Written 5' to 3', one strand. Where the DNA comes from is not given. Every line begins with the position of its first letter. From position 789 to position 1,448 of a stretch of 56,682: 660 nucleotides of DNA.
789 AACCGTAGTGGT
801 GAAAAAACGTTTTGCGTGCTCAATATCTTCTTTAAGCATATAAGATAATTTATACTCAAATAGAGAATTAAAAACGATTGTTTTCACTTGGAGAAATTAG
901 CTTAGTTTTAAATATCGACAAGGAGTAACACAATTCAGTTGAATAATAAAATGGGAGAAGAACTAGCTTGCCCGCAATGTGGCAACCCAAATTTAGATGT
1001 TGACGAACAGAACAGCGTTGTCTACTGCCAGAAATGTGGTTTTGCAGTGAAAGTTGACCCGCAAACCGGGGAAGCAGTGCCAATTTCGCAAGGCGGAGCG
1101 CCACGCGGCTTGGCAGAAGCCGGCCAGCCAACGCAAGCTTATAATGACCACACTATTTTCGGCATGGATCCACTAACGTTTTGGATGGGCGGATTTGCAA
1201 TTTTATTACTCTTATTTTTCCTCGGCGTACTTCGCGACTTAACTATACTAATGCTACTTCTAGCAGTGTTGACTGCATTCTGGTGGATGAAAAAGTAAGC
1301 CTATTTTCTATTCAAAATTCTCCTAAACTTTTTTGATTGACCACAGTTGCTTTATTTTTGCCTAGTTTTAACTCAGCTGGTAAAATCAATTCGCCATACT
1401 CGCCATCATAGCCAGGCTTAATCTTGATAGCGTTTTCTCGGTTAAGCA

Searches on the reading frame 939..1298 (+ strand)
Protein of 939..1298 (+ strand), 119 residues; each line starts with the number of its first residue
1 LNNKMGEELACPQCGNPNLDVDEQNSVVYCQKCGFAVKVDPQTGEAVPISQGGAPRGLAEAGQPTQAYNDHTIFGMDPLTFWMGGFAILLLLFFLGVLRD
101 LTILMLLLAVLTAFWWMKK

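Call 60: search_protein_families(library=pfam, alignment_id=A2, max_evalue=0.1)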
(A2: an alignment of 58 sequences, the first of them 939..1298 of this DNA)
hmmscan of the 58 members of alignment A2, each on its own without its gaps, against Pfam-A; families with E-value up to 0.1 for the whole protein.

A. member 1, window:939-1298:+ (119 aa): 13 families
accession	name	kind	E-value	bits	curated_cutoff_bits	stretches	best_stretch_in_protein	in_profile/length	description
PF01667.23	Ribosomal_S27e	-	0.0014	18.7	24.5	1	10-44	9-42/55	Ribosomal protein S27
PF08271.17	Zn_Ribbon_TF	-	0.0017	18.3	29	1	10-34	2-26/43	TFIIB zinc-binding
PF13240.11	Zn_Ribbon_1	-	0.0021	18.3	25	0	11-36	2-22/23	zinc-ribbon domain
PF14354.12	Lar_restr_allev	-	0.0051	17.5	28.6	1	9-37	4-37/58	Restriction alleviation protein Lar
PF14768.12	RPA_interact_C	-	0.007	17.3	25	1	11-40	2-28/80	Replication protein A interacting C-terminal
PF03604.18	Zn_ribbon_RPAB4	-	0.021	15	24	1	11-35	3-25/32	DNA directed RNA polymerase, 7 kDa subunit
PF13248.11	Zn_ribbon_3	-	0.028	14.4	27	0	8-34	2-23/26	zinc-ribbon domain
PF03966.22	Trm112p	-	0.07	13.5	22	0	9-34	8-32/40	Trm112p-like protein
PF14803.11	Zn_ribbon_Nudix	-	0.072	13.5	25.6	0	29-41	2-14/34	Nudix N-terminal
PF17283.8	Zn_ribbon_SprT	-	0.081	13.4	28.1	0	11-34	7-31/38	SprT-like zinc ribbon domain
PF01873.23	eIF-5_eIF-2B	-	0.084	13.2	27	0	10-34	89-115/117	Domain found in IF2B/IF5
PF12773.13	DZR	-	0.085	13.5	27.3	0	11-38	1-23/45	Double zinc ribbon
PF24463.1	DUF7577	-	0.096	12.8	28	0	9-34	3-23/27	Domain of unknown function (DUF7577)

B. families by the number of members that match (of 58 scanned): 42 families (the first 25 are shown)
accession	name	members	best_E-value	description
PF09846.14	OapB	1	2.7e-21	Origin-associated protein OapB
PF01423.28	LSM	1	2e-20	LSM domain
PF09845.14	OapC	1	1.8e-19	Origin-associated protein OapC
PF21485.3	IF5A-like_N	1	8.3e-18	Translation initiation factor 5A-like, N-terminal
PF01918.27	Alba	1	1.9e-16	Alba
PF07927.17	HicA_toxin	1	9.9e-15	HicA toxin of bacterial toxin-antitoxin,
PF08984.16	DUF1858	1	3.1e-14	Domain of unknown function (DUF1858)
PF03911.21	Sec61_beta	1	6.4e-14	Sec61beta family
PF21473.3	Ssb-like_OB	1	1.6e-10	Single-stranded DNA binding protein Ssb-like, OB fold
PF01850.27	PIN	1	6.3e-10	PIN domain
PF07441.16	BofA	1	1.2e-08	SigmaK-factor processing regulatory protein BofA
PF15919.11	HicB_lk_antitox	1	4.7e-08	HicB_like antitoxin of bacterial toxin-antitoxin system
PF01287.26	eIF-5a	1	5e-08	Eukaryotic elongation factor 5A hypusine, DNA-binding OB fold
PF01336.31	tRNA_anti-codon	1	3.4e-07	OB-fold nucleic acid binding domain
PF04021.17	Class_IIIsignal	1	4.9e-06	Class III signal peptide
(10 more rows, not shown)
